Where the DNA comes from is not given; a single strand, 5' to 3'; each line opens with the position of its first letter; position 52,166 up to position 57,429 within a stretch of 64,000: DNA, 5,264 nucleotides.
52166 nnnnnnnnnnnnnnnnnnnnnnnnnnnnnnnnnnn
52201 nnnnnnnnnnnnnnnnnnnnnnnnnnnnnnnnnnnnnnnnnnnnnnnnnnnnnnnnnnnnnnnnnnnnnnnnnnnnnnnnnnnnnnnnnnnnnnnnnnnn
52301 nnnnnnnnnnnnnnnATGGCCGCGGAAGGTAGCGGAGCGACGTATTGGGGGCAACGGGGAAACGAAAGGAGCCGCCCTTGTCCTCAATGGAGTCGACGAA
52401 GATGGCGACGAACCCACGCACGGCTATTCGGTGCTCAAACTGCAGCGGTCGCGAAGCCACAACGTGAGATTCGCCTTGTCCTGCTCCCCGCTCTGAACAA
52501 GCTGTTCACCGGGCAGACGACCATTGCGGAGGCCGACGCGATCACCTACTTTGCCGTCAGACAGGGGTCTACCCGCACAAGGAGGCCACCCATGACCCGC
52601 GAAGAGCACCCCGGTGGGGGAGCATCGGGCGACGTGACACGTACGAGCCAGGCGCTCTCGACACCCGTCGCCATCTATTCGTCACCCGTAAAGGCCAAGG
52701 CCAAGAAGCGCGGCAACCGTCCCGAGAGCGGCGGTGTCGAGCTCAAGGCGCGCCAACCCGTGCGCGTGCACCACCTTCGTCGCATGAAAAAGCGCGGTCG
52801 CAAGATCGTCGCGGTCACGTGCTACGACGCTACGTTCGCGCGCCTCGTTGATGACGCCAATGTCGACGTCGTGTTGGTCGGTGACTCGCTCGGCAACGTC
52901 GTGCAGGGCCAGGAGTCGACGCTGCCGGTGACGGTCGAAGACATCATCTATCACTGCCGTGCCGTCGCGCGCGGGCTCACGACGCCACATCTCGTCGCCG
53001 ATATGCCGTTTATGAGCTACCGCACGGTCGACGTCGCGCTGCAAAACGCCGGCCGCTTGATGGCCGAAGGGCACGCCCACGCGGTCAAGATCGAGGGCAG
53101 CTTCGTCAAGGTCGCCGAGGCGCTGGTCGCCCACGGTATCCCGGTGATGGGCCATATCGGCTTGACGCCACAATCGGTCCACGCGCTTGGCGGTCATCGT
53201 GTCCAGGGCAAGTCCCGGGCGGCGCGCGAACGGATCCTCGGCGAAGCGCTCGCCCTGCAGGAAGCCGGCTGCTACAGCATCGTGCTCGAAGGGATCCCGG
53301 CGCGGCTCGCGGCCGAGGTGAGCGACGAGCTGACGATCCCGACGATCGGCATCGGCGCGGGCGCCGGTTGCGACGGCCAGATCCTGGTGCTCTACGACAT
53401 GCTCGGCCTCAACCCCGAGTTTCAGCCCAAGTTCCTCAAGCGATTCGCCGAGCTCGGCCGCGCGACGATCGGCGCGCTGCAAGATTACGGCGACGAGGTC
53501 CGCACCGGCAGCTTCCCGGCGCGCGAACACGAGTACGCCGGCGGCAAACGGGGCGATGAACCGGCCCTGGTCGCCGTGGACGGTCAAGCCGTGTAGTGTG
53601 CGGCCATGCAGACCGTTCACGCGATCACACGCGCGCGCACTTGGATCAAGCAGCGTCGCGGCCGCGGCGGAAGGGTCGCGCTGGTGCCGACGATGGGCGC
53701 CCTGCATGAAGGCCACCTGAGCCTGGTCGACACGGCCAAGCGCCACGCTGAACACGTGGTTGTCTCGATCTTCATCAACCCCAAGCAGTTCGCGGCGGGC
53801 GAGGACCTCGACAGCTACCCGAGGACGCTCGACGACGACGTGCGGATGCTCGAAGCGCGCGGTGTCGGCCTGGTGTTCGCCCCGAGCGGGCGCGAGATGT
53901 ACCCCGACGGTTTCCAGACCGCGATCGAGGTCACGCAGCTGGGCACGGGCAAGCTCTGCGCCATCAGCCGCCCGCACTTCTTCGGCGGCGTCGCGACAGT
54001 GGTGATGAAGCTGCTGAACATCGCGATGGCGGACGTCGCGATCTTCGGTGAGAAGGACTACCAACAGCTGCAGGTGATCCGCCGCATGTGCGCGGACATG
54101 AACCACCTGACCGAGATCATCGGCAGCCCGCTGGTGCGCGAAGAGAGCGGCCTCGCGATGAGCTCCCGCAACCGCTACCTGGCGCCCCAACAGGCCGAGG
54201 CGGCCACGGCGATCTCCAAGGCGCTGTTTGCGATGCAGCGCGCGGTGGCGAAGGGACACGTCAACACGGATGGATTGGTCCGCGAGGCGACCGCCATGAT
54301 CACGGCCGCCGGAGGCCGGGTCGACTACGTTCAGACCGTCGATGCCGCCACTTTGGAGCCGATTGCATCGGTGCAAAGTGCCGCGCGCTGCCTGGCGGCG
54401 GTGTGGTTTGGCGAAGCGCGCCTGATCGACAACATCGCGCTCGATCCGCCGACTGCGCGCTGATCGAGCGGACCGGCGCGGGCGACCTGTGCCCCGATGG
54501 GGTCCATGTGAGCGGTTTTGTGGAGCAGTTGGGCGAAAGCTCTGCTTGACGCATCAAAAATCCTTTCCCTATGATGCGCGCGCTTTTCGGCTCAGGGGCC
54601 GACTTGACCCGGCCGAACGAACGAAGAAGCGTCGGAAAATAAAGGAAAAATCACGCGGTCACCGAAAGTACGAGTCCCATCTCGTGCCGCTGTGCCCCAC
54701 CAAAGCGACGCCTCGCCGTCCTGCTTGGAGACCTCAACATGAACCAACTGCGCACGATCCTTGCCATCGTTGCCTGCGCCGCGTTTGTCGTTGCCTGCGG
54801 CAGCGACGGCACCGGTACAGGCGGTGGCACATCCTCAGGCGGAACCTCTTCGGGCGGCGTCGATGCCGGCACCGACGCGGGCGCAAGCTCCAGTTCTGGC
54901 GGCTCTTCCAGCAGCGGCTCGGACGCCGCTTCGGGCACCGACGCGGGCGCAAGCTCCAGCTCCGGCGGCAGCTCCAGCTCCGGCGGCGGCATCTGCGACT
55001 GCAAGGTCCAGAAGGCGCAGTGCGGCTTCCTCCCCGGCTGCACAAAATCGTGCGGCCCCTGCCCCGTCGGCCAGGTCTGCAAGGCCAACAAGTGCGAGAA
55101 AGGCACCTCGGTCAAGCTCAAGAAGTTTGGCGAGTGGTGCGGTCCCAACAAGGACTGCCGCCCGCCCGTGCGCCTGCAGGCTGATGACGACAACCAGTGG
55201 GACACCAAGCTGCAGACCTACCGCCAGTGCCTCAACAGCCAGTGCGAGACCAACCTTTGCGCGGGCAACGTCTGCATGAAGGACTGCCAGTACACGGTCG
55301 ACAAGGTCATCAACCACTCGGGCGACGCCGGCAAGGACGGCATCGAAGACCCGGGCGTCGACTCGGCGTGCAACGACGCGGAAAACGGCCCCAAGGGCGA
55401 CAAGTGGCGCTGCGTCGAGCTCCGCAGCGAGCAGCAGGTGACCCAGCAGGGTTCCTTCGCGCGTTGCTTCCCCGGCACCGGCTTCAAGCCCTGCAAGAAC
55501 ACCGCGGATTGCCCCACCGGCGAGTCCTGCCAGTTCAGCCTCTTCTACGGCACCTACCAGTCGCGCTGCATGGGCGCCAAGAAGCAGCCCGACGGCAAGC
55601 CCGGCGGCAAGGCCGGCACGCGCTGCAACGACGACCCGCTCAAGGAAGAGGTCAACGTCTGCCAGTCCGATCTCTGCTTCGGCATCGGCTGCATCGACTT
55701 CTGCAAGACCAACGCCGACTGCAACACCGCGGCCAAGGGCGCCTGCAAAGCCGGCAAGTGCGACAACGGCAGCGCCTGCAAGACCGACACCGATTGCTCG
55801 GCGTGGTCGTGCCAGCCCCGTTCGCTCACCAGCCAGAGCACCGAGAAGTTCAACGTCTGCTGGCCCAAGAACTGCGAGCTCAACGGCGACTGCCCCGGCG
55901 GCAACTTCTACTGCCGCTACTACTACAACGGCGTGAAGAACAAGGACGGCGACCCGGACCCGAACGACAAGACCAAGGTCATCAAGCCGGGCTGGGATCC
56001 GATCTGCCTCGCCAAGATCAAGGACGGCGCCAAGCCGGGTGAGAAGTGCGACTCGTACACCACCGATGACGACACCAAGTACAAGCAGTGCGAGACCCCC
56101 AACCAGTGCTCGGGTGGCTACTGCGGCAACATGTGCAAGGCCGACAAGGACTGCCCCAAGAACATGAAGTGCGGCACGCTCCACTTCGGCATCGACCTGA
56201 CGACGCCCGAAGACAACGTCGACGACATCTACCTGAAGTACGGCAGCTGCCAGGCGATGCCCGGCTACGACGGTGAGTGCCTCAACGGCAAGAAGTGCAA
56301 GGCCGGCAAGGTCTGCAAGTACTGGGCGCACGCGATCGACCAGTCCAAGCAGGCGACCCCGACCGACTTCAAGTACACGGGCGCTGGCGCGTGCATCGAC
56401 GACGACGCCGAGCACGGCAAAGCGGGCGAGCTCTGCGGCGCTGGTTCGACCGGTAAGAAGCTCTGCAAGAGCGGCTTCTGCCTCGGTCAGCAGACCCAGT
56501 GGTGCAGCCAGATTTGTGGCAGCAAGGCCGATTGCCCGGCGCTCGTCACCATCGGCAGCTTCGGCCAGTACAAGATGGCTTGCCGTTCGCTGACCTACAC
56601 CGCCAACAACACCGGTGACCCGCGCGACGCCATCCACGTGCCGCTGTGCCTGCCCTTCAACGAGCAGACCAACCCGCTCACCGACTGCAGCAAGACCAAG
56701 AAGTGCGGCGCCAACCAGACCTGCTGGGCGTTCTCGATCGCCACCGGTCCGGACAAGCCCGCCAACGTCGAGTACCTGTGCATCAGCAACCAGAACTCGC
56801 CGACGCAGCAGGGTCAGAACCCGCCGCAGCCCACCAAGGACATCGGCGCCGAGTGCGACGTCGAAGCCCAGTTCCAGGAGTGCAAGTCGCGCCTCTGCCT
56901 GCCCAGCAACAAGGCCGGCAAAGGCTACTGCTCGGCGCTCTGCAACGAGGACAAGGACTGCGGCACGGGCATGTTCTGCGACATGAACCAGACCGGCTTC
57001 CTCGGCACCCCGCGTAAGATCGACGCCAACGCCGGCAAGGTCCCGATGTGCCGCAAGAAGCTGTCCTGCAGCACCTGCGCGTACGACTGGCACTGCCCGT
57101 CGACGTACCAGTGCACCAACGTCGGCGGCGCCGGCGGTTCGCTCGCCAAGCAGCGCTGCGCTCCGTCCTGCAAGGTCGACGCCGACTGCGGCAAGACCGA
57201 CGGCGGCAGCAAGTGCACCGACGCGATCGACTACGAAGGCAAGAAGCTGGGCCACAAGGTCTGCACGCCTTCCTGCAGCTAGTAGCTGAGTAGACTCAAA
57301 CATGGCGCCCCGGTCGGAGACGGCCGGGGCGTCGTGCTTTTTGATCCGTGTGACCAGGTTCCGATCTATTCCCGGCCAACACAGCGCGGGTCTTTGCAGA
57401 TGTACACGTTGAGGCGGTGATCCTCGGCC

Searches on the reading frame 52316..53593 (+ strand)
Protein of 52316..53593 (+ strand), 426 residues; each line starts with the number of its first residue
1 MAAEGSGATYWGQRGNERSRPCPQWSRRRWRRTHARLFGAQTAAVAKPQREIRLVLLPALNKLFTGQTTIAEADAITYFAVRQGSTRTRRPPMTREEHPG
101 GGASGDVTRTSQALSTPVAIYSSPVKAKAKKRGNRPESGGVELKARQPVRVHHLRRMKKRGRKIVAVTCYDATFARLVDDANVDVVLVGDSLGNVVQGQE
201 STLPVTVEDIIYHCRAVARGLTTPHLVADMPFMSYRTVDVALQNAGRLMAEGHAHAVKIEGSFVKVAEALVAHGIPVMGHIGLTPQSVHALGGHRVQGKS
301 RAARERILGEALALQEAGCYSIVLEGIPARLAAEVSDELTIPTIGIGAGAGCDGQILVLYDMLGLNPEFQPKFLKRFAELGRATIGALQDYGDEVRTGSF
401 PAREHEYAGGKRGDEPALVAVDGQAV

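Call 57: search_protein_families(library=pfam, proteins=[window:52316-53593:+], max_evalue=1)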
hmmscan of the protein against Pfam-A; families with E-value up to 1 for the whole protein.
window:52316-53593:+ (426 aa): 1 family
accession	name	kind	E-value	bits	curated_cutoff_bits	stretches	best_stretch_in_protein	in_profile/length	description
PF02548.21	Pantoate_transf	-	5.9e-108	360.6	28.7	1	149-402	2-258/259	Ketopantoate hydroxymethyltransferase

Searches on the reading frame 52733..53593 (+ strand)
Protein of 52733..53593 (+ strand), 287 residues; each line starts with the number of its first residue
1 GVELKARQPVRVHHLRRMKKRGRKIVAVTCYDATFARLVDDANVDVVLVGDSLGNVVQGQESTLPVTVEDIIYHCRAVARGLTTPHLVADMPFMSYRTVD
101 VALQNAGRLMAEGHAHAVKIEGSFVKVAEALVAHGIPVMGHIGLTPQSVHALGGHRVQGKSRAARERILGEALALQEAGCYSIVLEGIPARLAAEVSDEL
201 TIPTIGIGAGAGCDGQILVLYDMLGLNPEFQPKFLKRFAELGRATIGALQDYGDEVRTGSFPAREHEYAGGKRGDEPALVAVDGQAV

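Call 67: find_homologous_proteins(query=window:52733-53593:+, max_evalue=1e-30)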
Query window:52733-53593:+ (287 aa): 8000 proteins with E <= 1e-30 among 8000 candidates; the best 120 are listed.
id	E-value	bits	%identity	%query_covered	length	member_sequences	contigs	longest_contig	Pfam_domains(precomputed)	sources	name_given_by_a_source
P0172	3.4e-184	629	100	100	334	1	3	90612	PF02548.22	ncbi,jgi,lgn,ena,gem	-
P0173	3.8e-146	504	82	97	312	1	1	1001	PF02548.22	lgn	-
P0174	5.3e-142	490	80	97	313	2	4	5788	PF02548.22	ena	-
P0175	1.1e-140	486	81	97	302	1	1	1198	PF02548.22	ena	-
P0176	1.5e-137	476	78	98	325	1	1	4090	PF02548.22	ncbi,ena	-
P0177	2.4e-133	462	77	98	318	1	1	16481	PF02548.22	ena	-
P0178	2.0e-128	446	75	98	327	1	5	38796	PF02548.22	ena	-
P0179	1.9e-124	433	75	91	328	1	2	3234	PF02548.22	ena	-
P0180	4.0e-123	428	74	91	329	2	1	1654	PF02548.22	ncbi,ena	-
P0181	8.6e-122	424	75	90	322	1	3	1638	PF02548.22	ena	-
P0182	2.0e-121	423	74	92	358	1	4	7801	PF02548.22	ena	-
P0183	2.0e-120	419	74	90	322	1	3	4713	PF02548.22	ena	-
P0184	2.8e-120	419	74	92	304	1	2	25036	PF02548.22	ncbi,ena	-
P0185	1.7e-119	416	71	92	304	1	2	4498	PF02548.22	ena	-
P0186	2.0e-119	416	72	90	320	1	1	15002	PF02548.22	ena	-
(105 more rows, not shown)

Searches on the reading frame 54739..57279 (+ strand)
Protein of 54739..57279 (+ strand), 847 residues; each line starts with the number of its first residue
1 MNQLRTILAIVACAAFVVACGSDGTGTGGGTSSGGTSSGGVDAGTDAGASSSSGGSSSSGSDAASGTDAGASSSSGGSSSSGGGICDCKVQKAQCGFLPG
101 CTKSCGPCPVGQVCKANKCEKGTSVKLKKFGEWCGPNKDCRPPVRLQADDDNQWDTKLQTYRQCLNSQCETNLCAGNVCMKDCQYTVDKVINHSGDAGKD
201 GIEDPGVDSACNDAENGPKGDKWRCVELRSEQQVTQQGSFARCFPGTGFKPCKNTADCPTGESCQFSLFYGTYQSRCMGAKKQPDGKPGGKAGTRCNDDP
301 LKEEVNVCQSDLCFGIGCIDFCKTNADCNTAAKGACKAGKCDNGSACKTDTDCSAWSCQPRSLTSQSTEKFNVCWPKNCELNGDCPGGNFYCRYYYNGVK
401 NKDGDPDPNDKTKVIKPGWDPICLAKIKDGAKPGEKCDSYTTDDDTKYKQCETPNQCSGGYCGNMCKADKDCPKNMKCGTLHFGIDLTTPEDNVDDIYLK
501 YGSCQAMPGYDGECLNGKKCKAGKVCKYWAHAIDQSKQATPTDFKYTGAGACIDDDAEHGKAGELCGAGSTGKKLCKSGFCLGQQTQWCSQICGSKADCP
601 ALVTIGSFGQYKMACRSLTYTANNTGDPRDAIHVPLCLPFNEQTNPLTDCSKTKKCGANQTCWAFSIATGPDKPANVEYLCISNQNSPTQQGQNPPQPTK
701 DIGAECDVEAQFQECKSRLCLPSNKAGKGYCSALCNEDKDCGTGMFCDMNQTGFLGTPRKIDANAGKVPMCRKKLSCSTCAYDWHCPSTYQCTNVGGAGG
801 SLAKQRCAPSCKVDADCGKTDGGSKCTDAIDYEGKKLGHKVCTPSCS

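Call 10: search_protein_families(library=pfam, proteins=[window:54739-57279:+], max_evalue=0.01)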
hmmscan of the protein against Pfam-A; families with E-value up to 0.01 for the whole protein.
window:54739-57279:+ (847 aa): 0 families

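Call 12: search_protein_families(library=ncbifam, proteins=[window:54739-57279:+], max_evalue=0.01)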
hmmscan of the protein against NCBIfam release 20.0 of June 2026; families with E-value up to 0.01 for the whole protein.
window:54739-57279:+ (847 aa): 0 families
